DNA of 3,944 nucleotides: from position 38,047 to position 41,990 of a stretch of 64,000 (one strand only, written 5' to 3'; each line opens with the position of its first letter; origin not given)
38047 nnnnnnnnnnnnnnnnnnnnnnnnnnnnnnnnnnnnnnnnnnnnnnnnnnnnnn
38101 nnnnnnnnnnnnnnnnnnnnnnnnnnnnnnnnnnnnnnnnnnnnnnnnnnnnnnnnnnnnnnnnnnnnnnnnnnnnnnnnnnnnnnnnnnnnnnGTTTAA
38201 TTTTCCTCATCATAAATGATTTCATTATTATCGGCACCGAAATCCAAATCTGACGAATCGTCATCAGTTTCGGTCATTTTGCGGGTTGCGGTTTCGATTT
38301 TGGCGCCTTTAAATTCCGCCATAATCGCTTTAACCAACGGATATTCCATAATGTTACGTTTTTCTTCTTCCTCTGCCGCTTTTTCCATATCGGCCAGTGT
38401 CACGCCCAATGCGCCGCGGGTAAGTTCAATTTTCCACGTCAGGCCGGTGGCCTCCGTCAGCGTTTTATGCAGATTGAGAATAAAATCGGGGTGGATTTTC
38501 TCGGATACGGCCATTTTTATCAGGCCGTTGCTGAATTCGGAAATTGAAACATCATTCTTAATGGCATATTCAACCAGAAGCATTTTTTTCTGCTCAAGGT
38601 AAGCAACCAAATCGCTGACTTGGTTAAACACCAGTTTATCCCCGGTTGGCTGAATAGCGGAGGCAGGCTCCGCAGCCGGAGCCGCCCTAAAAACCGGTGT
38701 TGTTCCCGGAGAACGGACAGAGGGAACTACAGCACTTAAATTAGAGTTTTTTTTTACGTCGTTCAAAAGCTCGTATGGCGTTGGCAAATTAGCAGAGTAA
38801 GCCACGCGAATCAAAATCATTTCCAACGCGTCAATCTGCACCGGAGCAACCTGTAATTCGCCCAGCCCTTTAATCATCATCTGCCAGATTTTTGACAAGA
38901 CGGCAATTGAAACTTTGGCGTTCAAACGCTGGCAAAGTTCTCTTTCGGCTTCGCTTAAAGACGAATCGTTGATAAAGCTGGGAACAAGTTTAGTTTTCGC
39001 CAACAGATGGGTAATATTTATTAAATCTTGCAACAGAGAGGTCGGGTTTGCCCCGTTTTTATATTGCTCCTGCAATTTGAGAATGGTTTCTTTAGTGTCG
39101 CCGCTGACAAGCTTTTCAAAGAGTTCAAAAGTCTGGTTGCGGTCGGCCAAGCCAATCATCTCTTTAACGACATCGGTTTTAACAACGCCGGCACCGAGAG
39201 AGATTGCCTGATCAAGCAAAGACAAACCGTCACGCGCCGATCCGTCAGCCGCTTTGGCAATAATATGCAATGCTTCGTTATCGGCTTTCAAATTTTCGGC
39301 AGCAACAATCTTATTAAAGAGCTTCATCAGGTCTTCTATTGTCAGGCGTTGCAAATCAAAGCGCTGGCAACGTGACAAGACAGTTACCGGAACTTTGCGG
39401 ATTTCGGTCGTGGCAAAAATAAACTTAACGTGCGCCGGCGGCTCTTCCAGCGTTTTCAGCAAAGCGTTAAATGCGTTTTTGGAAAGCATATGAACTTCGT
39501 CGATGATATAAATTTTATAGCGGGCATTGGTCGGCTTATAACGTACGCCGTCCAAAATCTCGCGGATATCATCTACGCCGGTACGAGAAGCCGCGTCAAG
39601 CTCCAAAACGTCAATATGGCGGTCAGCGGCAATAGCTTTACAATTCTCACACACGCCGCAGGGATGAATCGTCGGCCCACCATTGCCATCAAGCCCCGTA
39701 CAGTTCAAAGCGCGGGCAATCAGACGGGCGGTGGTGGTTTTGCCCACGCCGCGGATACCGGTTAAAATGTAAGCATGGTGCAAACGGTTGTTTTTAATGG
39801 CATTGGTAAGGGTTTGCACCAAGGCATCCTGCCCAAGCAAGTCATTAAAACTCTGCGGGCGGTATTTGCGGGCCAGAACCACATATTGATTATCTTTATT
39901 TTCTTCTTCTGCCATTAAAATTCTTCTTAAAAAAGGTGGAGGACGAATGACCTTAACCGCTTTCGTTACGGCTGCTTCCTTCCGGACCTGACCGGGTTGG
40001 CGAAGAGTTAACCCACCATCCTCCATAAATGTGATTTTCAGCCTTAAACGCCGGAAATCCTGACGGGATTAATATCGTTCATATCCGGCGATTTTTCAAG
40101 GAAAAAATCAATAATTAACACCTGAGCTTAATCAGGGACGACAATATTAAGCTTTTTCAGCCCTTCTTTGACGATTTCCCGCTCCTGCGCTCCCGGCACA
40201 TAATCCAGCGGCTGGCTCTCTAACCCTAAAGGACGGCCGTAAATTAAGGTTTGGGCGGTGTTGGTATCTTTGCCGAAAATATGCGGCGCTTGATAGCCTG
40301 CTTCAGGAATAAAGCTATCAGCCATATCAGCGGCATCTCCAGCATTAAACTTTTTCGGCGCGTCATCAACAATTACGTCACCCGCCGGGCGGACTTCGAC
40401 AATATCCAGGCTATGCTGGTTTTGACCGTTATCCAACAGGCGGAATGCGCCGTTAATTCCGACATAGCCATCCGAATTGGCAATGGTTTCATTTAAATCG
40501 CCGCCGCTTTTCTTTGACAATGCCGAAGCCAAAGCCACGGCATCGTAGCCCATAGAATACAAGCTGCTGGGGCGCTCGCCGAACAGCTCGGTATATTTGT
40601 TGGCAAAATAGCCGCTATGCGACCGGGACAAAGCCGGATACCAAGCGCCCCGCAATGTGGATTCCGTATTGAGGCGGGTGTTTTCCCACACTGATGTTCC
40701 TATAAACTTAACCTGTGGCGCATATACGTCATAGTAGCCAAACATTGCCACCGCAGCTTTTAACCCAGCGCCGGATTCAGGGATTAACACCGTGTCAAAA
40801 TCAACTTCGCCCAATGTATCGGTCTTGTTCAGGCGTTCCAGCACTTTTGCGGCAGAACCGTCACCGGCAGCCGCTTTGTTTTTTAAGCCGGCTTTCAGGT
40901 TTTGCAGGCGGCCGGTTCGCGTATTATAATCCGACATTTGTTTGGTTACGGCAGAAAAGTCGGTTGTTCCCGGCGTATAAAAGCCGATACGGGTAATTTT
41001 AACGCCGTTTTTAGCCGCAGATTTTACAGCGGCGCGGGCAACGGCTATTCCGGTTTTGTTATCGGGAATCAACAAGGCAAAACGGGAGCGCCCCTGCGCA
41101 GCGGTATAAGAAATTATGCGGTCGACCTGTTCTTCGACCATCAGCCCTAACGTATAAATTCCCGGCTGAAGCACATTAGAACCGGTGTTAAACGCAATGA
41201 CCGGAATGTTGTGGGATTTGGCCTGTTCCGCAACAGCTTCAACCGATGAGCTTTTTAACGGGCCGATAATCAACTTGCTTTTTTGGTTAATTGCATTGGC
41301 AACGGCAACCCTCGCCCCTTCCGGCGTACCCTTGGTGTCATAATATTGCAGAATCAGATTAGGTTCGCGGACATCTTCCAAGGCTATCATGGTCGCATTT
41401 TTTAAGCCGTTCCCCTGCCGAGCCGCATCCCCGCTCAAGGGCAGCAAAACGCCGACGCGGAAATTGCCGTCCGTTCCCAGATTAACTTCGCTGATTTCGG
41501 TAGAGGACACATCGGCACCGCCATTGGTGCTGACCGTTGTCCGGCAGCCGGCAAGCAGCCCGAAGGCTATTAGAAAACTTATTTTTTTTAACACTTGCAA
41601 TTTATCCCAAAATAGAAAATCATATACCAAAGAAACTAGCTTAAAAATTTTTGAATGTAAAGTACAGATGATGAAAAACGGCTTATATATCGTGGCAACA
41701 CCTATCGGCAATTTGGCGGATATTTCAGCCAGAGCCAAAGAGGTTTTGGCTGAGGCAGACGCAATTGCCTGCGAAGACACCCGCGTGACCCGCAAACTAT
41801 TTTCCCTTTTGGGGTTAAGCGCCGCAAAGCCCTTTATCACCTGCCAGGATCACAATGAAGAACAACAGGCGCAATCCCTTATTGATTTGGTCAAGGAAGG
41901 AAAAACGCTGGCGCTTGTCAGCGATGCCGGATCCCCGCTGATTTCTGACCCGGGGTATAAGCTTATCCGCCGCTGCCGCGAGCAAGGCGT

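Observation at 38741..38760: A9 slippery run in dnaX with an immediate -1-frame stop, candidate tau/gamma frameshift or transcriptional slippage site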

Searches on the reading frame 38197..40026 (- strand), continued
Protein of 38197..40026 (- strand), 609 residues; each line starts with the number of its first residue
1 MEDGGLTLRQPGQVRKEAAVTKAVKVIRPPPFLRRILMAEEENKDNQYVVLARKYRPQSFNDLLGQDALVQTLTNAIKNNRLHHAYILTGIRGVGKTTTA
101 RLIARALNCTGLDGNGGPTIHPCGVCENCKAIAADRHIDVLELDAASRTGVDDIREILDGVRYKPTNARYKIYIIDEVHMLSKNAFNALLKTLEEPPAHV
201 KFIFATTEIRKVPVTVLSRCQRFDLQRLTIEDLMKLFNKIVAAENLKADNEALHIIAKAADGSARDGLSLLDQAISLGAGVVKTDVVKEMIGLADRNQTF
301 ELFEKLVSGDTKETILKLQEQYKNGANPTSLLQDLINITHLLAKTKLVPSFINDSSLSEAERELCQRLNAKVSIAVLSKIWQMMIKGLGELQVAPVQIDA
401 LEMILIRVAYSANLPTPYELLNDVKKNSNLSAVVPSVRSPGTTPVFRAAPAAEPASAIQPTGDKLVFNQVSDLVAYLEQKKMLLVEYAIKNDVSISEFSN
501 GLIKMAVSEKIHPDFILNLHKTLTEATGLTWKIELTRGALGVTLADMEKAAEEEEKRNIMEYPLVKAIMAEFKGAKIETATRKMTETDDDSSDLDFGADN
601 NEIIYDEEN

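Call 51: find_encoding_contigs(protein=P0477, flank=1500, max_places=1)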
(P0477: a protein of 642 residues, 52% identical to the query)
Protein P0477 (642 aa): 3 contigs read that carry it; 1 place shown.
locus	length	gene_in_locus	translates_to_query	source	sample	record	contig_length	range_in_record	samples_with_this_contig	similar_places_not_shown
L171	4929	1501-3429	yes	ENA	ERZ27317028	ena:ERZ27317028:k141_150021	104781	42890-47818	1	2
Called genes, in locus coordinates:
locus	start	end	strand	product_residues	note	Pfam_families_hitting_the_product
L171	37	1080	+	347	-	-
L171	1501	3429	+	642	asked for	PF13177:DNA_pol3_delta2, PF13401:AAA_22 (faint), PF00004:AAA, PF22608:DNAX_ATPase_lid, PF12169:DNA_pol3_gamma3, PF12362:DUF3646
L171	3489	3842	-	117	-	-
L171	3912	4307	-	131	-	PF02657:SufE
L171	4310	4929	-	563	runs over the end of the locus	-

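Call 52: find_encoding_contigs(protein=P0205, flank=1500, max_places=1)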
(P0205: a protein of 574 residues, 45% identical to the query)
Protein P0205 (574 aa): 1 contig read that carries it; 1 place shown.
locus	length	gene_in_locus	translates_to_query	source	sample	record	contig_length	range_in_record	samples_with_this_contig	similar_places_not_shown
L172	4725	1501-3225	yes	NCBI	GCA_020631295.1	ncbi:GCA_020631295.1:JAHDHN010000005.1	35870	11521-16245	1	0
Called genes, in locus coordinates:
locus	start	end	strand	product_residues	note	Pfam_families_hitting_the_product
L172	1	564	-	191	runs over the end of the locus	PF01381:HTH_3, PF13443:HTH_26, PF13560:HTH_31 (weak)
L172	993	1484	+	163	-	-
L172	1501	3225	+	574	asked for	PF13177:DNA_pol3_delta2, PF00004:AAA, PF13401:AAA_22 (faint), PF22608:DNAX_ATPase_lid, PF12169:DNA_pol3_gamma3, PF12362:DUF3646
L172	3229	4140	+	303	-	PF06258:Mito_fiss_Elm1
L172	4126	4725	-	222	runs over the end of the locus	PF02666:PS_Dcarbxylase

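Call 56: list_cluster_members(proteins=[P0007, P0015, P0275, P0303, P0368, P0370, P0377, P0205, P0393, P0428])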
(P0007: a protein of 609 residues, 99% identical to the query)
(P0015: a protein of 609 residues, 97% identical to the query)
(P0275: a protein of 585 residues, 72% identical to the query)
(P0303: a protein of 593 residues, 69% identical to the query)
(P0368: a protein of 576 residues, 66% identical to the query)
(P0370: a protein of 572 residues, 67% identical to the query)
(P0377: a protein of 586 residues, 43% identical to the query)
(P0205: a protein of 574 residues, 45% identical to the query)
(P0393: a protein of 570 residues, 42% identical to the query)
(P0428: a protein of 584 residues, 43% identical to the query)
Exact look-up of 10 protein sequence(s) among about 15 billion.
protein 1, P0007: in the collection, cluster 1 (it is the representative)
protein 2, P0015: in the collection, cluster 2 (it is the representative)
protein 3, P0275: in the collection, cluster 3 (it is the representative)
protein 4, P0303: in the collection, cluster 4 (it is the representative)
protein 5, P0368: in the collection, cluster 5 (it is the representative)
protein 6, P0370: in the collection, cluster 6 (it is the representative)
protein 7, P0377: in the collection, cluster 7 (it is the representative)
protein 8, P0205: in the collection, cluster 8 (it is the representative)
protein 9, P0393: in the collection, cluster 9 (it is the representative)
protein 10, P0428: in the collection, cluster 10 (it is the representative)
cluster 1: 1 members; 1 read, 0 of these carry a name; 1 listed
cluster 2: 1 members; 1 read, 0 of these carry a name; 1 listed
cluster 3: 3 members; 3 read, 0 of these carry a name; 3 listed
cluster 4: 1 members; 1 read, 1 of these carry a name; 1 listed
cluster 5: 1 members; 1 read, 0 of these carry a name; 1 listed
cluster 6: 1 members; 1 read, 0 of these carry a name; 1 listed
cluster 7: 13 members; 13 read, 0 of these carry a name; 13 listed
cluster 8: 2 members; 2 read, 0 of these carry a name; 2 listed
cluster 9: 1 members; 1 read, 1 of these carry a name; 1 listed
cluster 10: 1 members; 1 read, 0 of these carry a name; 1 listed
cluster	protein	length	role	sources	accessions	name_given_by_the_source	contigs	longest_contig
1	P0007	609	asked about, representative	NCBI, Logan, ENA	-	-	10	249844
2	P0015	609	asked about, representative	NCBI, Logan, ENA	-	-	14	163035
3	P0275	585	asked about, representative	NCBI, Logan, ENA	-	-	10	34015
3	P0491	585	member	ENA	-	-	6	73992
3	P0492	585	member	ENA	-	-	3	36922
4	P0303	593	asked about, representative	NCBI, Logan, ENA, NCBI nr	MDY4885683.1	MAG: DNA polymerase III subunit gamma/tau [Alphaproteobacteria bacterium] | DNA polymerase III subunit gamma/tau [Alphaproteobacteria bacterium]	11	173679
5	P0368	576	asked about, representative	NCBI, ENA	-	-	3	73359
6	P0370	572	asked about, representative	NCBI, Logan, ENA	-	-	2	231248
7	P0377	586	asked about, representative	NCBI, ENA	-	-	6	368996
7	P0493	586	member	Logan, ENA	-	-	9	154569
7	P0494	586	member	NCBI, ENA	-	-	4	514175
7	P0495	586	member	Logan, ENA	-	-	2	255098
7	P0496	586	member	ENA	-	-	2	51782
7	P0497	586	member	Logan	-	-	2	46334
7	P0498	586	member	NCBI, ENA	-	-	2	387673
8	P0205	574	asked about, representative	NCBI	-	-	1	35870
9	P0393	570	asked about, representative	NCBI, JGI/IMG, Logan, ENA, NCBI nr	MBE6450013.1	MAG: DNA polymerase III subunit gamma/tau [Alphaproteobacteria bacterium] | DNA polymerase III subunit gamma/tau [Alphaproteobacteria bacterium]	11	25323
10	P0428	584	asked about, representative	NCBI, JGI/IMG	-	-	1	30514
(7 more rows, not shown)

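Call 66: search_protein_families(library=pfam, proteins=[L170:1501-3261:+, L087:1501-3282:+], max_evalue=0.00001)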
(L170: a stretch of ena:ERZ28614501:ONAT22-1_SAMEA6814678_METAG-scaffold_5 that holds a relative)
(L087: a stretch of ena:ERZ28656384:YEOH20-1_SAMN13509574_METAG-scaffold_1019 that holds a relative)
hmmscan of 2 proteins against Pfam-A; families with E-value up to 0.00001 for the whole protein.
L170:1501-3261:+ (586 aa): 6 families
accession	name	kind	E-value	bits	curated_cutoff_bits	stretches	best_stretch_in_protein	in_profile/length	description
PF12169.13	DNA_pol3_gamma3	-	3.3e-50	170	24.4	1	239-378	2-141/143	DNA polymerase III subunits gamma and tau domain III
PF13177.12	DNA_pol3_delta2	-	8.4e-40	136.8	27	1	22-184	2-160/161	DNA polymerase III, delta subunit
PF12362.13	DUF3646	-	1.2e-20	74.3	30.2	1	449-561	2-114/114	DNA polymerase III gamma and tau subunits C terminal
PF22608.2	DNAX_ATPase_lid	-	1.9e-17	63.2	27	1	190-232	3-45/49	DNA polymerase III clamp loader subunit, ATPase lid domain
PF00004.35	AAA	-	1.9e-10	41.7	21.2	1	43-179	2-126/131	ATPase family associated with various cellular activities (AAA)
PF13401.12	AAA_22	-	1.3e-06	29.2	27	0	39-163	5-123/130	AAA domain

L087:1501-3282:+ (593 aa): 7 families
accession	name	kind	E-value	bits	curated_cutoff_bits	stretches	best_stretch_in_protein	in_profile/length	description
PF12169.13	DNA_pol3_gamma3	-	1.8e-42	144.9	24.4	1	245-385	2-142/143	DNA polymerase III subunits gamma and tau domain III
PF13177.12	DNA_pol3_delta2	-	1.2e-41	142.8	27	1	28-190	2-160/161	DNA polymerase III, delta subunit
PF12362.13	DUF3646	-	2.4e-21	76.5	30.2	1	450-561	2-113/114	DNA polymerase III gamma and tau subunits C terminal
PF22608.2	DNAX_ATPase_lid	-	1.7e-16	60.2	27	1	199-242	6-49/49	DNA polymerase III clamp loader subunit, ATPase lid domain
PF00004.35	AAA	-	9e-11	42.8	21.2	1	49-185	2-126/131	ATPase family associated with various cellular activities (AAA)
PF13401.12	AAA_22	-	2e-07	31.8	27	1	48-169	8-123/130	AAA domain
PF05496.18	RuvB_N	-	5.9e-06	26.6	27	0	18-83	2-70/159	Holliday junction DNA helicase RuvB P-loop domain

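Call 75: find_encoding_contigs(protein=P0393, flank=1000, max_places=2)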
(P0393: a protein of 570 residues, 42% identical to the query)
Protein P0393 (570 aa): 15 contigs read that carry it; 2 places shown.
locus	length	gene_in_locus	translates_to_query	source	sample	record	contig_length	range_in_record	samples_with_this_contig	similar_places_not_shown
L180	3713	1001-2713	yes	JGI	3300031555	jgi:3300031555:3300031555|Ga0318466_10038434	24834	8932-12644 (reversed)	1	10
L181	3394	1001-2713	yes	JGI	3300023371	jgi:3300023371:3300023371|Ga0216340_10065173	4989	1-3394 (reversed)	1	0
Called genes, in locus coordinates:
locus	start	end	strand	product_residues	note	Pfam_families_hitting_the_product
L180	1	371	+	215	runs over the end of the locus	-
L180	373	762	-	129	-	-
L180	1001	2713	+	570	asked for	PF13177:DNA_pol3_delta2, PF13401:AAA_22 (weak), PF00004:AAA, PF22608:DNAX_ATPase_lid, PF12169:DNA_pol3_gamma3, PF12362:DUF3646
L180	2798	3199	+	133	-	PF00383:dCMP_cyt_deam_1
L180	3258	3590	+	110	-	PF02575:YbaB_DNA_bd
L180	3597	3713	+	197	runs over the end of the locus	PF21176:RecR_HhH, PF13662:Toprim_4, PF21175:RecR_C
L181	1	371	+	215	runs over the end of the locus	-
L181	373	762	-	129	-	-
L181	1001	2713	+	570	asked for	PF13177:DNA_pol3_delta2, PF13401:AAA_22 (weak), PF00004:AAA, PF22608:DNAX_ATPase_lid, PF12169:DNA_pol3_gamma3, PF12362:DUF3646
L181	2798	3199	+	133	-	PF00383:dCMP_cyt_deam_1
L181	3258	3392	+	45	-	?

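Call 81: search_solved_structures(query=window:38197-39915:-, max_evalue=1e-20, show_alignments=1)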
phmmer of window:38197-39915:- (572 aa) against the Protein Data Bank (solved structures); distinct sequences matched with E-value up to 1e-20: 10.
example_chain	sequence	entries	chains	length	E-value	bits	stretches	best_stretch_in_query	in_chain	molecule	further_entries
8giy_B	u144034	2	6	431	6.8e-94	318.6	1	10-424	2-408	DNA polymerase III subunit tau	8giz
8gj0_B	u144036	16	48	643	2.3e-93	316.8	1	11-424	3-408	DNA polymerase III subunit tau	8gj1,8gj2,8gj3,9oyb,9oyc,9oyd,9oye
3glf_B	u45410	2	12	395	5.8e-93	315.5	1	10-380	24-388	DNA polymerase III subunit tau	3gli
3glh_B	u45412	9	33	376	5.8e-93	315.5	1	10-380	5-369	DNA polymerase III subunit tau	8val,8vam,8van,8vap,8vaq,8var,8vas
1jr3_A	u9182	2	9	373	7.6e-93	315.1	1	10-380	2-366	DNA polymerase III subunit gamma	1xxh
9oyl_B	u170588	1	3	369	8.9e-93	314.9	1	10-380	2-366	DNA polymerase III subunit tau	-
1xxi_B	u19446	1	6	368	9.6e-93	314.8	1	10-380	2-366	DNA polymerase III subunit gamma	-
3glg_B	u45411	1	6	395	2.9e-92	313.2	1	10-380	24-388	DNA polymerase III subunit tau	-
1njf_A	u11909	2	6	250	1.5e-81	277.8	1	10-255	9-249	DNA polymerase III subunit gamma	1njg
1iqp_A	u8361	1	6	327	6.7e-22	81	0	102-249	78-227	RFCS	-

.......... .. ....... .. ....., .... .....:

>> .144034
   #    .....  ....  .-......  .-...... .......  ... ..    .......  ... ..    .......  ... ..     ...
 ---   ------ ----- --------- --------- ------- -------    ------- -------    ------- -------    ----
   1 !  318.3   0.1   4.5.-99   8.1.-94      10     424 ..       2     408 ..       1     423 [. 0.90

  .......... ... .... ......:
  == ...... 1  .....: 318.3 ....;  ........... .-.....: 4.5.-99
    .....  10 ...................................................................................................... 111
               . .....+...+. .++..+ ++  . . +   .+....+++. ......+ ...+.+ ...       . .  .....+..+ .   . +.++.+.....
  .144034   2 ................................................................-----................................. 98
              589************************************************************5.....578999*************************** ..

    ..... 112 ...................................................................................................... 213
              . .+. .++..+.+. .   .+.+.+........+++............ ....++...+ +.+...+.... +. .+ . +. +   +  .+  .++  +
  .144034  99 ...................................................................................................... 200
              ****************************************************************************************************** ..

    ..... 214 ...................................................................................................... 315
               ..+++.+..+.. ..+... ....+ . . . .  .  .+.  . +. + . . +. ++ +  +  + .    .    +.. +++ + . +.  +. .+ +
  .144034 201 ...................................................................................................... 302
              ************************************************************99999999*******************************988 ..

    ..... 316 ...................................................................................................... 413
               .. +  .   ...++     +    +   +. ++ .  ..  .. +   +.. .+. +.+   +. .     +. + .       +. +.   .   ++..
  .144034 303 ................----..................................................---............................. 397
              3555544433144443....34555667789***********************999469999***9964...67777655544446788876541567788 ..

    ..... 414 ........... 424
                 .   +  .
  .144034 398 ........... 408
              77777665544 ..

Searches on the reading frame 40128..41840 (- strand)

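Call 82: search_protein_families(library=pfam, proteins=[window:40128-41840:-], max_evalue=0.00001)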
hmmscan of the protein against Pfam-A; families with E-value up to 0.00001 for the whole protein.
window:40128-41840:- (570 aa): 3 families
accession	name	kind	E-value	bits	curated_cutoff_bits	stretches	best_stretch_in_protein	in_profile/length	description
PF13458.12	Peripla_BP_6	-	3.8e-31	109.5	31.7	1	128-487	3-342/343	Periplasmic binding protein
PF04348.19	LppC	-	1.2e-12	47.7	28.8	1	127-289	219-384/563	LppC putative lipoprotein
PF01094.35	ANF_receptor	-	8.8e-10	38.6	25.4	1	161-483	24-350/353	Receptor family ligand binding region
